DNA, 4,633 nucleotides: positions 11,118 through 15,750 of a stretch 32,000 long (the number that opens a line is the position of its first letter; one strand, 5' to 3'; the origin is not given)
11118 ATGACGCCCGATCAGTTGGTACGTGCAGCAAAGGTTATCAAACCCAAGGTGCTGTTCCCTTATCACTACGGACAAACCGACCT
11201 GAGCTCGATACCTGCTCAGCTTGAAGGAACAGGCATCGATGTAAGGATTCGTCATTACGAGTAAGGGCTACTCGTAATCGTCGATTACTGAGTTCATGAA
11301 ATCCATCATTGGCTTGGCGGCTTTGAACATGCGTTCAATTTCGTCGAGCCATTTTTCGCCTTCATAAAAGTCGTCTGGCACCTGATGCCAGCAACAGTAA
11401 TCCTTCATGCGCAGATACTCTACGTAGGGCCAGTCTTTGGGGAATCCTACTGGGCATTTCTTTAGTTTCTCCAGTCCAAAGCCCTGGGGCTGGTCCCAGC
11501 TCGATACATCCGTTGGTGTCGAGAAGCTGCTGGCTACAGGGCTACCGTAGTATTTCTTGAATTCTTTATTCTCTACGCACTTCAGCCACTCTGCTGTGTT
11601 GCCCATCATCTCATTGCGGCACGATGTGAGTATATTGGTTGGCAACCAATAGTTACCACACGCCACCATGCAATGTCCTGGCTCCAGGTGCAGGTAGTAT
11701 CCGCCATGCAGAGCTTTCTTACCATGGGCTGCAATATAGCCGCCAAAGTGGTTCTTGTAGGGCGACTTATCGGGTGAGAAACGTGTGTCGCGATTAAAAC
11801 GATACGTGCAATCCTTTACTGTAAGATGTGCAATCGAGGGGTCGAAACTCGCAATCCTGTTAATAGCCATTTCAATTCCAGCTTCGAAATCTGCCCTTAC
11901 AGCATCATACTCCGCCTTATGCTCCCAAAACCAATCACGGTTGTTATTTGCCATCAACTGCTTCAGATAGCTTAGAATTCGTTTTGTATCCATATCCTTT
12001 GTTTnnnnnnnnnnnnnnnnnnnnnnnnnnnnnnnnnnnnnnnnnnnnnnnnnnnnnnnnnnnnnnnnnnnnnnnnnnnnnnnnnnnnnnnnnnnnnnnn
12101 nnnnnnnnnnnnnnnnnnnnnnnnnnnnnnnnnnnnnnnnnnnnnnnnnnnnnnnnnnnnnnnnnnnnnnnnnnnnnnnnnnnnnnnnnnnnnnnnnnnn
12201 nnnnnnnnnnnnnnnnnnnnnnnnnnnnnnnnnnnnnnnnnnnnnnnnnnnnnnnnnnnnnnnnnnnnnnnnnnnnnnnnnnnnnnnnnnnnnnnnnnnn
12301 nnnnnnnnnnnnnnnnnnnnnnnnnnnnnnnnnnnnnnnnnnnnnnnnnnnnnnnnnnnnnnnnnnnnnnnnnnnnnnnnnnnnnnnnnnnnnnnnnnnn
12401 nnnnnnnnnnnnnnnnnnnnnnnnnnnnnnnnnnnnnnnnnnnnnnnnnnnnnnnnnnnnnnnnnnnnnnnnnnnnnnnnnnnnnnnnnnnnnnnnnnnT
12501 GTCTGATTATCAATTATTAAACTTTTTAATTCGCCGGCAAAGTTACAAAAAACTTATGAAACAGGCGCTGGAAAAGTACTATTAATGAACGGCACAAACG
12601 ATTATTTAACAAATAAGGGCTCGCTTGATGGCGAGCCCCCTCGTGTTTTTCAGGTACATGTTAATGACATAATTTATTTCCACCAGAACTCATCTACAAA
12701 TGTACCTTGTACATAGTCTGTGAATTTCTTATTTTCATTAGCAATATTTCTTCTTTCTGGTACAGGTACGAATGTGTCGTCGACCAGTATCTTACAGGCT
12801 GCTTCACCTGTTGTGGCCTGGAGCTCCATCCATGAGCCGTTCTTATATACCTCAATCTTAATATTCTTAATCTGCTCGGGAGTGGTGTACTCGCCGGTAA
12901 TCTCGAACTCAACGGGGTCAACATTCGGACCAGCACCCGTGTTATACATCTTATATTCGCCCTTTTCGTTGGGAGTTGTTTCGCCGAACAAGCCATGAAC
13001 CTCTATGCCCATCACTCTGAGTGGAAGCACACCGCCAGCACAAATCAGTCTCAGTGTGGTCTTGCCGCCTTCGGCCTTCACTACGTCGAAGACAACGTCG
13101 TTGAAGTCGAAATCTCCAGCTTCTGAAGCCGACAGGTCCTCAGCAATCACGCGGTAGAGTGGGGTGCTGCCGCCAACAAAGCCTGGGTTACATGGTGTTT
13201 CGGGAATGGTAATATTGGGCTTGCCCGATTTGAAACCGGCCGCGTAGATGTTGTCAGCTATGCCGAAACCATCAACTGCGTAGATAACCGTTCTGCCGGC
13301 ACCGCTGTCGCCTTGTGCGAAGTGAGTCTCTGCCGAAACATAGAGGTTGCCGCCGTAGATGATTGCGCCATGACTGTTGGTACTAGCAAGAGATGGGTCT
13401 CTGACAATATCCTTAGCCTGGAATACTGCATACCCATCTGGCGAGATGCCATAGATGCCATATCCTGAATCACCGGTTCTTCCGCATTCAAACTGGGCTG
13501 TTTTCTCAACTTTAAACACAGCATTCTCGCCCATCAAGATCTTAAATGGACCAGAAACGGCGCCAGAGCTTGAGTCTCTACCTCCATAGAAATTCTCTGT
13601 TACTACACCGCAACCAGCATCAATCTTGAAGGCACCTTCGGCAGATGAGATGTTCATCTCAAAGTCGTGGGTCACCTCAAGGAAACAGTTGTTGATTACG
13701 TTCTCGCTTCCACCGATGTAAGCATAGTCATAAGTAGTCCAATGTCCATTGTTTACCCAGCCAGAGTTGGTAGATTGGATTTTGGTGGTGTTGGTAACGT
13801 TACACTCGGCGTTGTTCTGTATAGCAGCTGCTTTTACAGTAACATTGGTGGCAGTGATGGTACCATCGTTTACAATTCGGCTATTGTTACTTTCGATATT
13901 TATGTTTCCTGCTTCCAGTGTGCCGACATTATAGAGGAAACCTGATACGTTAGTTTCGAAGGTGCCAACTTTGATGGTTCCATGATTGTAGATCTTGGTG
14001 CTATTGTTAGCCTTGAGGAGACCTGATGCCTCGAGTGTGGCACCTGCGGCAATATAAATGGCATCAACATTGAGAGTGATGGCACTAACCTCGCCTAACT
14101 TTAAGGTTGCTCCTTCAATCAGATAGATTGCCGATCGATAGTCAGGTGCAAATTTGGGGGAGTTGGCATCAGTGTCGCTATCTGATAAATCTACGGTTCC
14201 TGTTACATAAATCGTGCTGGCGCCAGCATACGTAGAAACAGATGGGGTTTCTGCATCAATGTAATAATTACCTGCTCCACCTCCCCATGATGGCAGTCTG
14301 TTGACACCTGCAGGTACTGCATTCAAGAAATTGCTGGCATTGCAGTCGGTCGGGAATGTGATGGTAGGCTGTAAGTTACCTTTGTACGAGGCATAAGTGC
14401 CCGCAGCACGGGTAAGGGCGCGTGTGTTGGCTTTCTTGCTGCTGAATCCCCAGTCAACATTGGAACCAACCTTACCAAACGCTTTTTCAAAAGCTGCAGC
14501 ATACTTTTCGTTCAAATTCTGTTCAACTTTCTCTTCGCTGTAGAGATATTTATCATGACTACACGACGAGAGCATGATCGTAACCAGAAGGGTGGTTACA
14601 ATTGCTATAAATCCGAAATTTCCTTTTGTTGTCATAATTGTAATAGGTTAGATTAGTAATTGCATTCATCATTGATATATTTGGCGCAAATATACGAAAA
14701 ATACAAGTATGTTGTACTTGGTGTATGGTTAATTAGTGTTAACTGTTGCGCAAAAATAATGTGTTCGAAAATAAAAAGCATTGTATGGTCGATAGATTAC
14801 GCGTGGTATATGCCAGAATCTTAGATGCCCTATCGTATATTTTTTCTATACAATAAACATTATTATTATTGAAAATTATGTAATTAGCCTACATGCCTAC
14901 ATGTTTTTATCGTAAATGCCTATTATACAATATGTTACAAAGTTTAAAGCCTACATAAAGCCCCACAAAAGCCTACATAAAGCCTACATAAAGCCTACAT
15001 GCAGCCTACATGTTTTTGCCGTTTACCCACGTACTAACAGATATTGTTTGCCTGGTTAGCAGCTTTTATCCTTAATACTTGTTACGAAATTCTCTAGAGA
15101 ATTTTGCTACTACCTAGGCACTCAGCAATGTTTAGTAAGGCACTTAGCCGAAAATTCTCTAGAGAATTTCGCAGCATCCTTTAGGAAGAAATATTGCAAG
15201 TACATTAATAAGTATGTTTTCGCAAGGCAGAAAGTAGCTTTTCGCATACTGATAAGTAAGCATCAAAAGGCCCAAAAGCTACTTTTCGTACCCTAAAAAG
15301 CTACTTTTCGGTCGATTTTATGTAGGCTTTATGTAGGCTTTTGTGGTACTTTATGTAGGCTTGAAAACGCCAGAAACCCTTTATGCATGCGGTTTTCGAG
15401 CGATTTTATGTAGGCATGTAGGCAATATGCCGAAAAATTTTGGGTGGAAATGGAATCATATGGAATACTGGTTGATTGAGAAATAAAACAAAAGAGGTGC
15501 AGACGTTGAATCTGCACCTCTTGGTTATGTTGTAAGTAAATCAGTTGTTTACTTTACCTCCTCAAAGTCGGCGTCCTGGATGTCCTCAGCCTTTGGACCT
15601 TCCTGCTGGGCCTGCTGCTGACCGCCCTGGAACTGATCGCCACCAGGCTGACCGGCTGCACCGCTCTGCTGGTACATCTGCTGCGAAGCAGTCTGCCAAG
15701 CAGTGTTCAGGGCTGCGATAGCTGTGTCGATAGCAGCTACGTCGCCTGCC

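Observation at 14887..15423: Mirror-image arrays of a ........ 8/11-mer bracket a 308-bp non-coding core between dnaK and a surface-lipoprotein gene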

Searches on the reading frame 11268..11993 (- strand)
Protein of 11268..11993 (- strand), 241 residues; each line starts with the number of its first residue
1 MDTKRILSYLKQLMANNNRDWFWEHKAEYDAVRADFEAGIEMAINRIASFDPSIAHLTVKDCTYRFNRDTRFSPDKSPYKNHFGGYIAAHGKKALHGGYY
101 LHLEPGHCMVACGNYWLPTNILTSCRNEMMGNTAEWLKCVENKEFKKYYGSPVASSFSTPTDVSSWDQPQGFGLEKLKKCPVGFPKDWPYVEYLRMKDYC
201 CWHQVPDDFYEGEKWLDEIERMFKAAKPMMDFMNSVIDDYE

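Call 8: search_protein_families(library=pfam, proteins=[window:11268-11993:-])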
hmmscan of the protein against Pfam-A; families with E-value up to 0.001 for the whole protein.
window:11268-11993:- (241 aa): 1 family
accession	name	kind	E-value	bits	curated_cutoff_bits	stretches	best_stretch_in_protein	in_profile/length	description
PF09365.15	DUF2461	-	1.9e-70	237.5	22.8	1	6-232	2-208/208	Conserved hypothetical protein (DUF2461)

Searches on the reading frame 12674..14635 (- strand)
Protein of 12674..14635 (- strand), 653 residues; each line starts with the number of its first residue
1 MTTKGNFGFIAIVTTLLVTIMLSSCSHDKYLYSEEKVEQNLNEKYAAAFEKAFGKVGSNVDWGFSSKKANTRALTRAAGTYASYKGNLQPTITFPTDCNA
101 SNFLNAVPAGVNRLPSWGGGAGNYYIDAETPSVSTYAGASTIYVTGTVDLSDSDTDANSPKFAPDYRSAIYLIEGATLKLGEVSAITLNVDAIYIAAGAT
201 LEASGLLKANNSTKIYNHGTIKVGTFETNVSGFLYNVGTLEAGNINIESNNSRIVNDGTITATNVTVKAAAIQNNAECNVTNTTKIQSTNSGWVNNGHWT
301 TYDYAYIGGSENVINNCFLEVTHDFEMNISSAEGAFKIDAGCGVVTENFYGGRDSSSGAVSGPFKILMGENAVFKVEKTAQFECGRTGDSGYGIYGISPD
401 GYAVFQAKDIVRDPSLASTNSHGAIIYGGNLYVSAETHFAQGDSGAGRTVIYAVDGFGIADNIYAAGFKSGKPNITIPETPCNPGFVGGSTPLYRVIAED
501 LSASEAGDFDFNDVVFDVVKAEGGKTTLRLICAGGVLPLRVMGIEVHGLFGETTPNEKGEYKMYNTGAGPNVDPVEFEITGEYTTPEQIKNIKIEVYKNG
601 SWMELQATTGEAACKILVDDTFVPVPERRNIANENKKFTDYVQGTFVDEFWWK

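Call 8: search_protein_families(library=pfam, proteins=[window:12674-14635:-])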
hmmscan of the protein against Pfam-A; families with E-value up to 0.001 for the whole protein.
window:12674-14635:- (653 aa): 0 families

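Call 12: find_encoding_contigs(protein=window:12674-14635:-, flank=4000, max_places=10)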
Protein window:12674-14635:- (653 aa): 7 contigs read that carry it; 4 places shown.
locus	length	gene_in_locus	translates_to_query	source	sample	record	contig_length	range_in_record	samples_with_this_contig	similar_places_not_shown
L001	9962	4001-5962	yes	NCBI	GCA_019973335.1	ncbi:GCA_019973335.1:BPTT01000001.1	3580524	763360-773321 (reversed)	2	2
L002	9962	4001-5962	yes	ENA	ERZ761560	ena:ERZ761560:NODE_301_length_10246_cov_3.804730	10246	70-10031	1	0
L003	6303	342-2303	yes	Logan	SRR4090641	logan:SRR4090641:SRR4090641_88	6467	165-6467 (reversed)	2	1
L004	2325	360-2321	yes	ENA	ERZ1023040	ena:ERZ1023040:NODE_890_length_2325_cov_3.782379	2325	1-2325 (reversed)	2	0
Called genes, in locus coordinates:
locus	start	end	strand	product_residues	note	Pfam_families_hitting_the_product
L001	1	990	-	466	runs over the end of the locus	-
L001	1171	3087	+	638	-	PF00012:HSP70, PF14450:FtsA (faint), PF06723:MreB_Mbl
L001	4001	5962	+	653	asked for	-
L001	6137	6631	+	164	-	-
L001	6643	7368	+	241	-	PF09365:DUF2461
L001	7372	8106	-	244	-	PF13483:Lactamase_B_3, PF12706:Lactamase_B_2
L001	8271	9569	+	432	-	PF00501:AMP-binding, PF14535:AMP-binding_C_2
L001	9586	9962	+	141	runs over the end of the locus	PF01842:ACT (weak), PF19571:ACT_8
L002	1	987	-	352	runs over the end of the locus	?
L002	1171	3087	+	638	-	PF00012:HSP70, PF14450:FtsA (faint), PF06723:MreB_Mbl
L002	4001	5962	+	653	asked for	-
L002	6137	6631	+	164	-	-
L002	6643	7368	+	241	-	PF09365:DUF2461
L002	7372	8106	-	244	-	PF13483:Lactamase_B_3, PF12706:Lactamase_B_2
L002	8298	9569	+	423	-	PF00501:AMP-binding, PF14535:AMP-binding_C_2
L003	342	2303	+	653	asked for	-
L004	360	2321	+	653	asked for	-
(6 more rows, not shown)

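Call 42: search_protein_families(library=ncbifam, proteins=[window:12674-14635:-], max_evalue=0.01)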
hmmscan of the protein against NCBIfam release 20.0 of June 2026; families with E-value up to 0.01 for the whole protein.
window:12674-14635:- (653 aa): 0 families

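Call 64: find_homologous_proteins(query=window:12674-14635:-, max_evalue=1e-10)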
Query window:12674-14635:- (653 aa): 1451 proteins with E <= 1e-10 among 8000 candidates; the best 120 are listed.
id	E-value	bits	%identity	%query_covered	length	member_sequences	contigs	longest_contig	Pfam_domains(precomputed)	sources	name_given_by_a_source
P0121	0.0e+0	1385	93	100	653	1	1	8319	-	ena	-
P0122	0.0e+0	1380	92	100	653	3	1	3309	-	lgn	-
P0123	0.0e+0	1365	92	100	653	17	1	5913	-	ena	-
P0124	0.0e+0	1360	92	100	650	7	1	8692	-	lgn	-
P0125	0.0e+0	1342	91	100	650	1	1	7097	-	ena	-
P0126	0.0e+0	1334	90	100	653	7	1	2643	-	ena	-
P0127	0.0e+0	1333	90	100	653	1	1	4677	-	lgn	-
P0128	0.0e+0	1333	91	100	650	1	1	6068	-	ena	-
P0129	0.0e+0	1331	90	100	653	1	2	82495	-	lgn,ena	-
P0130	0.0e+0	1330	90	100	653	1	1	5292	PF27415.1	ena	-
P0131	0.0e+0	1329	90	100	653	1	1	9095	-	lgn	-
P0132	0.0e+0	1328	90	100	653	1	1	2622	-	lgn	-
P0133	0.0e+0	1328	91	100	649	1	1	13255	-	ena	-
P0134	0.0e+0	1327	90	100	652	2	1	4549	-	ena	-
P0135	0.0e+0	1326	90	100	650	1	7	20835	-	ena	-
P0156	0.0e+0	1273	87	100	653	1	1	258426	-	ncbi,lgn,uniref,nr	ncbi:hypothetical protein SAMN04488494_2613 [Xylanibacter ruminicola]|uniref:Lipoprotein n=1 Tax=Xyl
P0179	0.0e+0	1199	81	100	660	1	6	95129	-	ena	-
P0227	0.0e+0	1145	77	100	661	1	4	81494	-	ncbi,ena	-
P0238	0.0e+0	1090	74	100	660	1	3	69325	-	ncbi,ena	-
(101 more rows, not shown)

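Call 65: find_encoding_contigs(protein=P0156, flank=4000, max_places=1)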
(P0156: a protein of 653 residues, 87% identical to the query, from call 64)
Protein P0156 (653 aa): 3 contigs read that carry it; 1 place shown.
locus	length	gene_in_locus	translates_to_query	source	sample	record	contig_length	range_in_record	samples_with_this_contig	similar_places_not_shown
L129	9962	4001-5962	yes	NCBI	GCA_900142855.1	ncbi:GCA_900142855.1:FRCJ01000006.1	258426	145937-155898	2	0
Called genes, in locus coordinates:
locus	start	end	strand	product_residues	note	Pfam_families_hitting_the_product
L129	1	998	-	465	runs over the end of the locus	-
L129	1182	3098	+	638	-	PF00012:HSP70, PF14450:FtsA (faint), PF06723:MreB_Mbl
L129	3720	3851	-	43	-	-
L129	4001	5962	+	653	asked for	-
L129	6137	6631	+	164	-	-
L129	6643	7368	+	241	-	PF09365:DUF2461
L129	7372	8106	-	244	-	PF13483:Lactamase_B_3, PF12706:Lactamase_B_2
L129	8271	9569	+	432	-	PF00501:AMP-binding, PF14535:AMP-binding_C_2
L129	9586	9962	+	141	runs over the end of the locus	PF01842:ACT (weak), PF19571:ACT_8, PF22629:ACT_AHAS_ss (faint)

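Call 66: find_encoding_contigs(protein=P0179, flank=4000, max_places=1)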
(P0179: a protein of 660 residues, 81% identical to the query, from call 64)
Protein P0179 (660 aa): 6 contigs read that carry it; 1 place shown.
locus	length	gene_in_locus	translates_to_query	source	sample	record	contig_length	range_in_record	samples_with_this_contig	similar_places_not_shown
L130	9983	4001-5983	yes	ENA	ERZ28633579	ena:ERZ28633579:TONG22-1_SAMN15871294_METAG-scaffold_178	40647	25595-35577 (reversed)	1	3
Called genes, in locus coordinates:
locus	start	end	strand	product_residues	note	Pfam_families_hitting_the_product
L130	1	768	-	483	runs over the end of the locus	-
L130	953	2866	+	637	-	PF00012:HSP70, PF14450:FtsA (faint), PF06723:MreB_Mbl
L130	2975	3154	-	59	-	PF08800:BT4734-like_N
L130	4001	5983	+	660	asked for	-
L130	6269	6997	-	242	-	PF03808:Glyco_tran_WecG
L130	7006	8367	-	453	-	PF02397:Bac_transf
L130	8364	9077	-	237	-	PF19567:CpsB_CapC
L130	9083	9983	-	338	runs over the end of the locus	PF00535:Glycos_transf_2, PF10111:Glyco_tranf_2_2, PF13641:Glyco_tranf_2_3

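Call 67: find_encoding_contigs(protein=P0227, flank=4000, max_places=1)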
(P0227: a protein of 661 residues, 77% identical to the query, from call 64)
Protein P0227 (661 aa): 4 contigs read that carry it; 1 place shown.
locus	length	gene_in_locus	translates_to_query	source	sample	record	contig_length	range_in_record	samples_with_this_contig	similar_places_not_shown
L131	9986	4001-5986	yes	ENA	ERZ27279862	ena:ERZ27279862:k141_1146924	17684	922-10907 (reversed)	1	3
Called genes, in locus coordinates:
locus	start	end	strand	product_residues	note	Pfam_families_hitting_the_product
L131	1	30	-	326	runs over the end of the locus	-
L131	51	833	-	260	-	PF16138:DUF4846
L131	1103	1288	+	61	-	-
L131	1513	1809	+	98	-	PF13306:LRR_5 (weak)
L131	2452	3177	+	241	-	-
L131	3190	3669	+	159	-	-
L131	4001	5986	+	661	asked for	-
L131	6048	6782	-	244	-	PF13483:Lactamase_B_3, PF12706:Lactamase_B_2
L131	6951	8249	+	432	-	PF00501:AMP-binding, PF14535:AMP-binding_C_2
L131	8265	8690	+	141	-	PF01842:ACT (weak), PF19571:ACT_8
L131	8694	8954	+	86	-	-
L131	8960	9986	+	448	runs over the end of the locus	PF00206:Lyase_1, PF08328:ASL_C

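Call 68: find_encoding_contigs(protein=P0238, flank=4000, max_places=1)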
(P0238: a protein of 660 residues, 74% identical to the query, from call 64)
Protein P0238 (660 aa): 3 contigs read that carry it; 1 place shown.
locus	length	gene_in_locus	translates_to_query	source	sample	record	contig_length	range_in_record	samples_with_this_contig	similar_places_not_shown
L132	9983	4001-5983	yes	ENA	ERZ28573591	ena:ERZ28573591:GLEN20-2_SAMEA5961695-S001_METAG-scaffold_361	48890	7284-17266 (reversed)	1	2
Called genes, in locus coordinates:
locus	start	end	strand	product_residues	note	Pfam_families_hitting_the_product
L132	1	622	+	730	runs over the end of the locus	PF03030:H_PPase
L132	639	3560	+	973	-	-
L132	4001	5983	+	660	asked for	-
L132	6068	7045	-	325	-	PF00365:PFK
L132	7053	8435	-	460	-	PF03600:CitMHS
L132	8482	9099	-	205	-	PF03938:OmpH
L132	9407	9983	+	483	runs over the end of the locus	PF01546:Peptidase_M20, PF07687:M20_dimer (faint)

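Call 101: search_protein_families(library=padloc, proteins=[window:12674-14635:-], max_evalue=0.001)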
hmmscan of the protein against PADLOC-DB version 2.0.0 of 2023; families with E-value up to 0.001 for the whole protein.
window:12674-14635:- (653 aa): 0 families

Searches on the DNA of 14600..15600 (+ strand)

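Call 10: search_rna_families(source=window, start=14600, end=15600, threshold=evalue, max_evalue=5)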
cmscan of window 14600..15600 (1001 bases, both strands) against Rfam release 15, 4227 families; matches with E-value up to 5: 10.
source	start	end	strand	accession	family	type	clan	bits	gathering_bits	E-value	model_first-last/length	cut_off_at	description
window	14610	14675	-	RF01567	DdR17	Gene; snRNA; snoRNA; CD-box;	-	26.8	80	1.6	1-70/70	no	D. discoideum snoRNA DdR17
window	15088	15167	-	RF04252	mir-8186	Gene; miRNA;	-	23.9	80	0.015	1-61/61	no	mir-8186 microRNA precursor family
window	15490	15555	-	RF02057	STnc40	Gene; sRNA;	-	23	45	0.25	1-70/70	no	Salmonella enterica sRNA STnc40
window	15079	15177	+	RF04195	MIR6217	Gene; miRNA;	-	22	110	0.022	1-228/228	no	MIR6217 microRNA precursor family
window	15480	15533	-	RF02907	patAB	Cis-reg; leader;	-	20.8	92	1.5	1-57/57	no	patAB leader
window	15074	15178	-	RF04205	MIR2606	Gene; miRNA;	-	20.7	139.7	3.2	1-165/165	no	MIR2606 microRNA precursor family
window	15084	15172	+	RF04092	MIR1508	Gene; miRNA;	-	20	70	0.48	1-91/91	no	MIR1508 microRNA precursor family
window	15473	15522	+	RF02057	STnc40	Gene; sRNA;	-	19.1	45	2.1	23-68/70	no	Salmonella enterica sRNA STnc40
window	15342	15544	+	RF02863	sRNA_2410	Gene; sRNA;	-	18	61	2.8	1-196/196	no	Enterococcus sRNA 2410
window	15064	15193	+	RF04097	MIR2630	Gene; miRNA;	-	17.9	144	0.75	1-229/229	no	MIR2630 microRNA precursor family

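Call 33: search_dna_similar(query=window:14860-15450:+, collection=plasmids, mode=distant, max_evalue=0.001)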
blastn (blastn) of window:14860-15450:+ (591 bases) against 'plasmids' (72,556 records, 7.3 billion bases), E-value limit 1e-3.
Records with a match: 1; places in all: 1; records where one place covers at least 80% of the query: 0.
Best place of each record, by identity: >=99% 1.
By first word of the organism name: Vibrio 1.
By predicted mobility (MOB-suite, as given by PLSDB): non-mobilizable 1.
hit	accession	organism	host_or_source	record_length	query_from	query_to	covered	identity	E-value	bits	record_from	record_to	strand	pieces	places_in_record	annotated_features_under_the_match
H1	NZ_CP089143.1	Vibrio cholerae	Water sample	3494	110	138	5%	100.0%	3e-4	54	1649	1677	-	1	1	putative adhesin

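Call 34: search_dna_similar(query=window:14860-15450:+, collection=phages, mode=distant, max_evalue=0.001)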
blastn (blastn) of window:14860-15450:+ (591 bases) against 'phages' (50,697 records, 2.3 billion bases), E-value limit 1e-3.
No match.
